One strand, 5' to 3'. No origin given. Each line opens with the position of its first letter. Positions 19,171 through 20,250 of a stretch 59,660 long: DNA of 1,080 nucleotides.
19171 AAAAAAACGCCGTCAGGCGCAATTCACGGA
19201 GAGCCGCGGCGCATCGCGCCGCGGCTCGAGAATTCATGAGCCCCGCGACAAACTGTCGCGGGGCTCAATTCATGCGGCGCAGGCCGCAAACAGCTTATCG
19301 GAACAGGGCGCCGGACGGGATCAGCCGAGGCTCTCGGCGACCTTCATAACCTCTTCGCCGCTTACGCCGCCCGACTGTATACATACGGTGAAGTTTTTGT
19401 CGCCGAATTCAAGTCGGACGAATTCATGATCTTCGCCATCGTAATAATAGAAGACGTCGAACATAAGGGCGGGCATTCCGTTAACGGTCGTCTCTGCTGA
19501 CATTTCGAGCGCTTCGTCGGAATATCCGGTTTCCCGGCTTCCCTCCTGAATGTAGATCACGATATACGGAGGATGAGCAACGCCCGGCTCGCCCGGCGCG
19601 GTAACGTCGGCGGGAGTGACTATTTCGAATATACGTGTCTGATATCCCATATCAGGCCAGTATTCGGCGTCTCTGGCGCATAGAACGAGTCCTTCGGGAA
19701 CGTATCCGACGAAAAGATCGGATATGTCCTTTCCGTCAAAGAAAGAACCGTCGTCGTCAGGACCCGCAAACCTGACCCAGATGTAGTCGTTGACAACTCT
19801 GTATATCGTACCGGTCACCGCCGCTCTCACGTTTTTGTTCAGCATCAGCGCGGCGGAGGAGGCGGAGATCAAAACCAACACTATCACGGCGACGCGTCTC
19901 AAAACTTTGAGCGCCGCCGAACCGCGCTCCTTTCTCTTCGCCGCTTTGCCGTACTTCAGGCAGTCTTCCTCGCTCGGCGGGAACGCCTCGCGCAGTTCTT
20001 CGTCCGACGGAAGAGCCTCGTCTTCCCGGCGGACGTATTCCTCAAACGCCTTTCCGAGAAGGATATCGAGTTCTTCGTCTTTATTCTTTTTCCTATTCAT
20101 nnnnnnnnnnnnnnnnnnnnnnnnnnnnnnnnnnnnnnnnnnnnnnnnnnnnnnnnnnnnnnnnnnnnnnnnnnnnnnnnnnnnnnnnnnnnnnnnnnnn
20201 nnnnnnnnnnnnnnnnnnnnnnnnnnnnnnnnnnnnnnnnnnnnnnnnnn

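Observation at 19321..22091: The ECF anti-sigma sensor domain is duplicated onto a divergently transcribed SLH wall-anchored protein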

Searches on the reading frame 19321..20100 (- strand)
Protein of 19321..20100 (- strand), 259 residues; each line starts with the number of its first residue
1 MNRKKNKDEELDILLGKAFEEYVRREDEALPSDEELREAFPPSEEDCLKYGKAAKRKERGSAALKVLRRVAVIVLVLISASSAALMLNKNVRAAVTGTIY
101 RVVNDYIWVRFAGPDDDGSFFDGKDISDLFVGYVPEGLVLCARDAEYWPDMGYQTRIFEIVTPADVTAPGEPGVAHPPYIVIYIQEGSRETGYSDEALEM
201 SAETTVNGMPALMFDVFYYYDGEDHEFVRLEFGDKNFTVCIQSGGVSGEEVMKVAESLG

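Call 6: search_protein_families(library=pfam, proteins=[window:19321-20100:-], max_evalue=0.01)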
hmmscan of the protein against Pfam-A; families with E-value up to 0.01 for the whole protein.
window:19321-20100:- (259 aa): 0 families

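Call 11: find_homologous_proteins(query=window:19321-20100:-, max_evalue=0.001)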
Query window:19321-20100:- (259 aa): 26 proteins with E <= 0.001 among 2308 candidates.
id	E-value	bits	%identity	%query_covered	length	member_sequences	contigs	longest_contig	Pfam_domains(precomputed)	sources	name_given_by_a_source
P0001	1.2e-163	561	97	100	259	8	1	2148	-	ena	-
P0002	8.5e-140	483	85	100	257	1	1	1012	-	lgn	-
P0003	2.5e-133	461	82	100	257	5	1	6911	-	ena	-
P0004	6.7e-132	457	81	100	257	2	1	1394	-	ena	-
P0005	6.1e-127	440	77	100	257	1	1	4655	-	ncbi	-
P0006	2.0e-111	390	70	100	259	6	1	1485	-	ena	-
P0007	1.2e-75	272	58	100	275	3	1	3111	-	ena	-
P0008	2.9e-73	265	56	100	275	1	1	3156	-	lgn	-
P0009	1.5e-64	236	50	100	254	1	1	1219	-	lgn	-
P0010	1.7e-53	200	46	100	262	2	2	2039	-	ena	-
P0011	1.0e-52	197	61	60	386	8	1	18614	PF00395.26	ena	-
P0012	3.6e-49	186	45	100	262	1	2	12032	-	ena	-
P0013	8.7e-49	184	53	70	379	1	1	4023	PF00395.26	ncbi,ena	-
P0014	1.4e-46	177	54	70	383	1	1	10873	PF00395.26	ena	-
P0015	1.7e-46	177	53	70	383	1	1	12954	PF00395.26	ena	-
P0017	6.6e-40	155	40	98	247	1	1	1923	PF14285.12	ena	-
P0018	8.4e-38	148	39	100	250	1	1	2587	PF14285.12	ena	-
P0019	1.5e-36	144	39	100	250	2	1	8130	PF14285.12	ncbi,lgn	-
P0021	8.5e-36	142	38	98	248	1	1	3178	PF14285.12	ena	-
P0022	1.4e-34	138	38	98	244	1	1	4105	PF14285.12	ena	-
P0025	6.6e-14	70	36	56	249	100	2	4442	PF14285.12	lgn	-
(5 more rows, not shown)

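Call 12: find_encoding_contigs(protein=P0012, flank=8000, max_places=3)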
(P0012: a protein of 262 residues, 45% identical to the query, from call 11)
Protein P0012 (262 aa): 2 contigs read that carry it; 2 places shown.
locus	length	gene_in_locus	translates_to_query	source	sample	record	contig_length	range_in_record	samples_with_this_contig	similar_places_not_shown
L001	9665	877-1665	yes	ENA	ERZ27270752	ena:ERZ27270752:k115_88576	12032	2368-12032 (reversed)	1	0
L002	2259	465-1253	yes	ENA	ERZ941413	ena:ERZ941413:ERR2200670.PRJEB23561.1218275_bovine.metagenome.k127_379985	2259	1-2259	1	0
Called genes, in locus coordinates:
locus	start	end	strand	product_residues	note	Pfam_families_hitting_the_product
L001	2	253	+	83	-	?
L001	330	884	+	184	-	PF07638:Sigma70_ECF (weak), PF04542:Sigma70_r2, PF08281:Sigma70_r4_2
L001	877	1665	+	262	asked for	-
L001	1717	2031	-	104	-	-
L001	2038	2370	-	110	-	PF04993:TfoX_N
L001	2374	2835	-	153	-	PF00578:AhpC-TSA, PF08534:Redoxin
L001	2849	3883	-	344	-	PF05343:Peptidase_M42, PF01546:Peptidase_M20 (weak)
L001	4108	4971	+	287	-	PF00781:DAGK_cat, PF19279:YegS_C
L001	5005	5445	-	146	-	PF04138:GtrA_DPMS_TM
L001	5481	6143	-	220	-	-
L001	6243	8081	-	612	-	-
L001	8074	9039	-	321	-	PF00535:Glycos_transf_2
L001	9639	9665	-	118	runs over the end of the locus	PF05635:23S_rRNA_IVP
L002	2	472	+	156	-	?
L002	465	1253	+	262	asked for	-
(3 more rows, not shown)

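Call 13: find_encoding_contigs(protein=P0019, flank=8000, max_places=3)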
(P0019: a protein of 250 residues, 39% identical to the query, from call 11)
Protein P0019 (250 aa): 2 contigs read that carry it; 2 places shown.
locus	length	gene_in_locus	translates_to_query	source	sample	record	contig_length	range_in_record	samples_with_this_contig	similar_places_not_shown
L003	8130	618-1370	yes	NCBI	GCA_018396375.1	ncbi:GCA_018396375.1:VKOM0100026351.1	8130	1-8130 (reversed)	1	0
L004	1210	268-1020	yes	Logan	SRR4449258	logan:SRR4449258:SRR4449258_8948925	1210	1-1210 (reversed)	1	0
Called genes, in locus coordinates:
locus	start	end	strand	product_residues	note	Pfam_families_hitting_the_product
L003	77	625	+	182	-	PF04542:Sigma70_r2, PF08281:Sigma70_r4_2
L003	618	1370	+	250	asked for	PF14285:DUF4367 (weak)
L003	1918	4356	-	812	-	PF02861:Clp_N, PF13191:AAA_16 (weak), PF23569:NBD_SMAX1 (weak), PF00004:AAA, PF17871:AAA_lid_9, PF07724:AAA_2, PF07728:AAA_5, PF10431:ClpB_D2-small, +7 more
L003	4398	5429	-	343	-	PF00217:ATP-gua_Ptrans, PF27454:McsB_C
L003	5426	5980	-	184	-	PF02151:UVR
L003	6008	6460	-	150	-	PF05848:CtsR, PF17727:CtsR_C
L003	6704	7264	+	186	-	PF16112:DUF4830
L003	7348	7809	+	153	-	PF22811:Zn_ribbon_NrdR, PF03477:ATP-cone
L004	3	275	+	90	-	?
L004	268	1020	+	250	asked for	PF14285:DUF4367 (weak)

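Call 14: find_encoding_contigs(protein=P0014, flank=8000, max_places=3)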
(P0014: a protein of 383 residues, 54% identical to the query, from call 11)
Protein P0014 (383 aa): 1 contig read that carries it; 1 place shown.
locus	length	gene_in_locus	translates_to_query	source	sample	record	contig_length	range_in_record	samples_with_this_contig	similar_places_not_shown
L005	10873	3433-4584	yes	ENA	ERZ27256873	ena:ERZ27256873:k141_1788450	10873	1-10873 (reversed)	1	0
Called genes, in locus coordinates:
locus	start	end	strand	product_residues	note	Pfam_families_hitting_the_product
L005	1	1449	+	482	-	?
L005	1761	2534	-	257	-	-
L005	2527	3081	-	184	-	PF07638:Sigma70_ECF (weak), PF04542:Sigma70_r2, PF08281:Sigma70_r4_2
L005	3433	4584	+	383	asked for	PF00395:SLH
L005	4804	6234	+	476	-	PF00395:SLH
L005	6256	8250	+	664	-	PF00395:SLH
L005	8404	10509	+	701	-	-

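Call 15: find_encoding_contigs(protein=P0015, flank=8000, max_places=3)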
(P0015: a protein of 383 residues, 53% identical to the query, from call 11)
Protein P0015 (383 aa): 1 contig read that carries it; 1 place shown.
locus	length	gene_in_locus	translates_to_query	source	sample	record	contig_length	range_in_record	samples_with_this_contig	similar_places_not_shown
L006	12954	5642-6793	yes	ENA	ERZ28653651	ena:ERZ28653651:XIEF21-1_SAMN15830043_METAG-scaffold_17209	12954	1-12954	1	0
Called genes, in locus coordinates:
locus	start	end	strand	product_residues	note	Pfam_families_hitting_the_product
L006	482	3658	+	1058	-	PF25596:CPSase_L_D1, PF02786:CPSase_L_D2, PF02787:CPSase_L_D3, PF25596:CPSase_L_D1, PF02655:ATP-grasp_3, PF02786:CPSase_L_D2, PF02222:ATP-grasp, PF07478:Dala_Dala_lig_C, +7 more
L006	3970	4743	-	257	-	-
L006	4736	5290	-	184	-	PF07638:Sigma70_ECF (weak), PF04542:Sigma70_r2, PF08281:Sigma70_r4_2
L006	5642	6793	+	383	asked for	PF00395:SLH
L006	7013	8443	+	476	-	PF00395:SLH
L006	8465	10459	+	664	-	PF00395:SLH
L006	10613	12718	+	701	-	-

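Call 19: find_related_loci(query=A1, collection=genome_contigs, flank=10000)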
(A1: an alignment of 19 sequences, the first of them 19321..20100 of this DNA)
Query A1 (259 aa) in genome_contigs; peptide patterns used: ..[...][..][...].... (x = any residue, [..] = any of these).
19 stretches matched a pattern; 6 encode a relative of the query (tblastn E <= 1e-3); 6 distinct loci.
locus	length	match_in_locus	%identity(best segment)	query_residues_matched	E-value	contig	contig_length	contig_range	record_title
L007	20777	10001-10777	98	1-259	5e-172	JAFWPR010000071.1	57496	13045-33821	MAG: Clostridia bacterium isolate RGIG5957 Sheep_Omasum-2__c471881, whole genome shotgun sequence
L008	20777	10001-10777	71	1-259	1e-119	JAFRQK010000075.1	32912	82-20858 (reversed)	MAG: Clostridia bacterium isolate RGIG2706 Goat_Omasum-4__c620583, whole genome shotgun sequence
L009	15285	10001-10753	45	1-258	3e-64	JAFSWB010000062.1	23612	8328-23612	MAG: Clostridia bacterium isolate RGIG3526 Goat_Rumen.Co__c1738460, whole genome shotgun sequence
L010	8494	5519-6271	46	1-258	4e-50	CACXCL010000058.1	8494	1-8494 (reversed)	MAG: uncultured Ruminococcus sp. isolate RUG11130 genome assembly, contig: RUG11130_asm_58, whole genome shotgun sequenc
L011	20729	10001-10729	38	1-258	3e-48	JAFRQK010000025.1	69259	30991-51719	MAG: Clostridia bacterium isolate RGIG2706 Goat_Omasum-4__c221395, whole genome shotgun sequence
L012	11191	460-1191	35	1-259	2e-43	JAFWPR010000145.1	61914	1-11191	MAG: Clostridia bacterium isolate RGIG5957 Sheep_Omasum-2__c902980, whole genome shotgun sequence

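Call 31: find_related_loci(query=A1, collection=metagenome_contigs, flank=5000)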
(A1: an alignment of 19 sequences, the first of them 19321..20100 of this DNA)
Query A1 (259 aa) in metagenome_contigs; peptide patterns used: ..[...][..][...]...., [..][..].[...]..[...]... (x = any residue, [..] = any of these).
243 stretches matched a pattern; 19 encode a relative of the query (tblastn E <= 1e-3); 19 distinct loci.
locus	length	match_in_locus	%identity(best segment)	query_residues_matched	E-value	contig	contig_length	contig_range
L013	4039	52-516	61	104-258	3e-55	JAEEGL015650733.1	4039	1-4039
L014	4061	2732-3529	45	1-258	3e-50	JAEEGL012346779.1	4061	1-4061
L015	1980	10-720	41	20-258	2e-45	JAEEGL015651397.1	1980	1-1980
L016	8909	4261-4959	36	12-259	3e-41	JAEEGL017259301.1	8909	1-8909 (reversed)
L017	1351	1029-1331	55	5-111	2e-29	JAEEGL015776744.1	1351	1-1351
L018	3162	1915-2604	30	16-258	3e-22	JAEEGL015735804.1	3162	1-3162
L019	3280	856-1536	29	33-258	8e-19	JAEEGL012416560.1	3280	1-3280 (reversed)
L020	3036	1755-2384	31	33-258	2e-17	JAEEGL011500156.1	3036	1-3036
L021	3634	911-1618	30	4-258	3e-16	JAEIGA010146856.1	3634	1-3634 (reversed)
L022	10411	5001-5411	29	3-141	3e-15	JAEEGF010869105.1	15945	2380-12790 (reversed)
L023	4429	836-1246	29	3-141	3e-15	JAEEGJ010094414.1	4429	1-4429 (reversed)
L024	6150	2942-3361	29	3-144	3e-15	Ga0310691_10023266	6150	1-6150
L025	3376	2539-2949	29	3-141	7e-15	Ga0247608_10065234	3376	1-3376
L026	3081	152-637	27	7-154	2e-13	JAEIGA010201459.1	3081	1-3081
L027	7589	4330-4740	28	3-141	5e-13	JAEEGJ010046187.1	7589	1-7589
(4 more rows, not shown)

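Call 36: predict_structure(alignment_id=A1)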
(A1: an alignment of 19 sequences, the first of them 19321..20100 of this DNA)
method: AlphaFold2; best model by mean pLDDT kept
length: 259 residues; sequences in the alignment: 19
mean_pLDDT: 72.8   pTM: 0.60
mean pLDDT of the five models: 72.8, 71.6, 70.8, 70.1, 69.9
residues with pLDDT >= 90: 66; 70-90: 86; 50-70: 62; < 50: 45
segments of 3 or more residues with pLDDT < 50: 1-16, 26-28, 30-33, 40-42, 57-64
pLDDT, mean of each block of 10 residues (from residue 1): 42 46 49 50 53 47 50 60 55 58 75 66 87 95 88 91 85 85 90 83 86 87 88 91 94 94
secondary structure, 60 per line:
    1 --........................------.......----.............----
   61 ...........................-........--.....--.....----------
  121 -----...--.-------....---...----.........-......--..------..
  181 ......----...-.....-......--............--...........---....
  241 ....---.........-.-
elements in order: H3-26 H33-39 H44-56 H61-87 H89-96 E99-103 E106-110 E139-142 E146-148 E153-161 E166-168 E179-186 E191-193 H195-199 E201-206 E209-220 E223-233 E237-244 H248-256

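Call 39: fold_search(model_id=the predicted structure, library=pdb)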
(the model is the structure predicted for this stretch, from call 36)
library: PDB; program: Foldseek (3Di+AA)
matches with E <= 10: 918; with E <= 0.001: 0
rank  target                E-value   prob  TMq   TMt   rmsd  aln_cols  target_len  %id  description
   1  3hlz_B                1.8e-03  1.00  0.28  0.27  11.7       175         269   11  Crystal structure of BT_1490 (NP_810393.1) from BACTEROIDES THETAIOTAOMICRON VPI-5482 at 1.50 A resolution (released 2009-06-16)
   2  3hlz_A                2.7e-03  1.00  0.27  0.26   8.8       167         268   11  Crystal structure of BT_1490 (NP_810393.1) from BACTEROIDES THETAIOTAOMICRON VPI-5482 at 1.50 A resolution (released 2009-06-16)
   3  6e5d                  4.8e-03  0.99  0.25  0.35   8.0       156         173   15  Crystal structure of LpqN involved in cell envelope biogenesis of Mycobacterium tuberculosis (released 2019-07-24)
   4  5zxa                  5.6e-03  0.99  0.29  0.40   6.3       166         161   13  Crystal structure of fibronectin-binding protein Apa mutant from Mycobacterium tuberculosis (released 2019-05-29)
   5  6in9_A                7.7e-03  0.94  0.24  0.23  20.9       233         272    9  Crystal structure of MucB in complex with MucA(peri) (released 2019-07-24)
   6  3wa5_B                1.5e-02  0.99  0.29  0.50   5.2       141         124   11  Crystal Structure of type VI peptidoglycan muramidase effector Tse3 in complex with its cognate immunity protein Tsi3 (released 2013-10-02)
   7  6jau_A                2.0e-02  0.99  0.24  0.22  11.3       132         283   14  The complex structure of Pseudomonas aeruginosa MucA/MucB. (released 2020-01-29)
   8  4rth_A                2.2e-02  0.96  0.29  0.42  12.4       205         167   10  The crystal structure of PsbP from Zea mays (released 2015-03-11)
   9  1v2b_B                2.5e-02  0.96  0.27  0.43  11.0       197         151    6  Crystal Structure of PsbP Protein in the Oxygen-Evolving Complex of Photosystem II from Higher Plants (released 2004-05-18)
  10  6in9_B                2.6e-02  0.99  0.24  0.23  13.4       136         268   12  Crystal structure of MucB in complex with MucA(peri) (released 2019-07-24)
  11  1v2b_A                2.6e-02  0.96  0.27  0.43  11.1       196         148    7  Crystal Structure of PsbP Protein in the Oxygen-Evolving Complex of Photosystem II from Higher Plants (released 2004-05-18)
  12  4rth_B                2.9e-02  0.96  0.29  0.42  12.2       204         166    9  The crystal structure of PsbP from Zea mays (released 2015-03-11)
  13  9m7x_B                3.6e-02  0.21  0.15  0.08  24.8       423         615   10  Cryo-EM structure of bacteriophage NF5 C1 RBP (released 2025-12-17)
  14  2vu4                  5.5e-02  0.93  0.27  0.44  11.1       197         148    9  Structure of PsbP protein from Spinacia oleracea at 1.98 A resolution (released 2009-07-21)
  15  8bd3_F1               5.8e-02  0.77  0.27  0.35  12.7       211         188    9  Cryo-EM structure of the Photosystem II - LHCII supercomplex from Chlorella ohadi (released 2023-08-09)
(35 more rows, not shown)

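Call 40: search_protein_families(library=ncbifam, proteins=[window:19321-20100:-], max_evalue=0.01)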
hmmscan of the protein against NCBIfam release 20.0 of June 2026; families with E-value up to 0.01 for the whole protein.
window:19321-20100:- (259 aa): 0 families

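Call 41: search_protein_families(library=pfam, alignment_id=A1, max_evalue=1)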
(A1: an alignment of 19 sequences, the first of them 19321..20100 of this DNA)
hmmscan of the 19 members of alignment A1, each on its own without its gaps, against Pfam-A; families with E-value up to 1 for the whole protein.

A. member 1, window:19321-20100:- (259 aa): 2 families
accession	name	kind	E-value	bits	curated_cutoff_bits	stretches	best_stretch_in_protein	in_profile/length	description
PF25073.1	DUF7797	-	0.058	13.6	27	1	53-78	3-28/60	Domain of unknown function (DUF7797)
PF14285.11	DUF4367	-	0.15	13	22.1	1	198-258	58-110/110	Domain of unknown function (DUF4367)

B. families by the number of members that match (of 19 scanned): 10 families
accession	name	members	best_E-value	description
PF14285.11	DUF4367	14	2.8e-10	Domain of unknown function (DUF4367)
PF25073.1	DUF7797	5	0.014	Domain of unknown function (DUF7797)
PF20084.4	TrbK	5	0.097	Conjugative transfer region protein TrbK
PF19288.4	CofH_C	3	0.038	CofH/MqnC C-terminal region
PF04602.18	Arabinose_trans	2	0.098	Mycobacterial cell wall arabinan synthesis protein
PF22991.1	Lock_Gag1-like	2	0.1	Gag1-like, lock domain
PF23340.1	Chp1_domII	1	0.15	Chp1 domain II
PF10129.15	OpgC_C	1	0.18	OpgC protein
PF12031.14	BAF250_C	1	0.19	SWI/SNF-like complex subunit BAF250/Osa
PF04678.18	MCU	1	0.21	Mitochondrial calcium uniporter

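Call 60: search_protein_representatives(alignment_id=A1)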
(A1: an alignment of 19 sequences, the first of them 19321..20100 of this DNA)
Query: 19 sequences, 250 profile positions. Proteins with E-value up to 0.001 (for the whole library): 1538; up to 1e-10: 302; up to 1e-30: 46. The best 150 are listed.
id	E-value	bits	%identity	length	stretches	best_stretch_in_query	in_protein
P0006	4.5e-104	363.5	-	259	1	1-250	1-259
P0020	2.7e-101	354.5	-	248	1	1-249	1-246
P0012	1.1e-96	339.4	-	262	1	1-250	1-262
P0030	3.7e-95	334.4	-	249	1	1-250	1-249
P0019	2.3e-91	321.9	-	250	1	1-250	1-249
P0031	1.8e-80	286.2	-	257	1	1-249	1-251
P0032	2.7e-65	236.5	-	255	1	1-250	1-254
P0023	2.7e-64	233.3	-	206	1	1-156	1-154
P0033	4.3e-62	226.0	-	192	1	60-250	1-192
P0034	4.3e-59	216.2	-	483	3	1-249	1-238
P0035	1.2e-52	195.2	-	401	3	1-249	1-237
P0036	3.9e-49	183.6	-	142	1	5-136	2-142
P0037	1.8e-48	181.4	-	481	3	1-250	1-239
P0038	7.3e-45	169.6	-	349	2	1-250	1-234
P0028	1.0e-43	165.8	-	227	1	65-249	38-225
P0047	9.1e-38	146.4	-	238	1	1-250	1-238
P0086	2.1e-27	112.4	-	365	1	102-249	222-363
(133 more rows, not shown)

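Call 62: find_encoding_contigs(protein=P0086, flank=5000, max_places=4)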
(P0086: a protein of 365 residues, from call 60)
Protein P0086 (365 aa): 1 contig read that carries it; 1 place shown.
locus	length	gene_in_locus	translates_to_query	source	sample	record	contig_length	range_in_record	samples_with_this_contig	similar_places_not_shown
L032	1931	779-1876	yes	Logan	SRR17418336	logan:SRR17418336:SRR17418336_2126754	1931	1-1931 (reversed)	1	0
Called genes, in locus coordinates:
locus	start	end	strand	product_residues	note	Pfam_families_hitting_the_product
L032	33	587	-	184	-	PF07638:Sigma70_ECF (weak), PF04542:Sigma70_r2, PF08281:Sigma70_r4_2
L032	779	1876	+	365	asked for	PF00395:SLH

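Call 63: find_encoding_contigs(protein=P0032, flank=5000, max_places=3)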
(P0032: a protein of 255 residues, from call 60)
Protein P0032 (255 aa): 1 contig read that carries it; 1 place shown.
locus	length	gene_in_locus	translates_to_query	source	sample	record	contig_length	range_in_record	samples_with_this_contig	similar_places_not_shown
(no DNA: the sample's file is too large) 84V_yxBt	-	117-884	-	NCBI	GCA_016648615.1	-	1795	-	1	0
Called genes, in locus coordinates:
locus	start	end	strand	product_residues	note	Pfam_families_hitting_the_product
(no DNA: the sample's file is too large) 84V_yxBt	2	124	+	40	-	?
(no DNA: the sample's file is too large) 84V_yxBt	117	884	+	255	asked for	-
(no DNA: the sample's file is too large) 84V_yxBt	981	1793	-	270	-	?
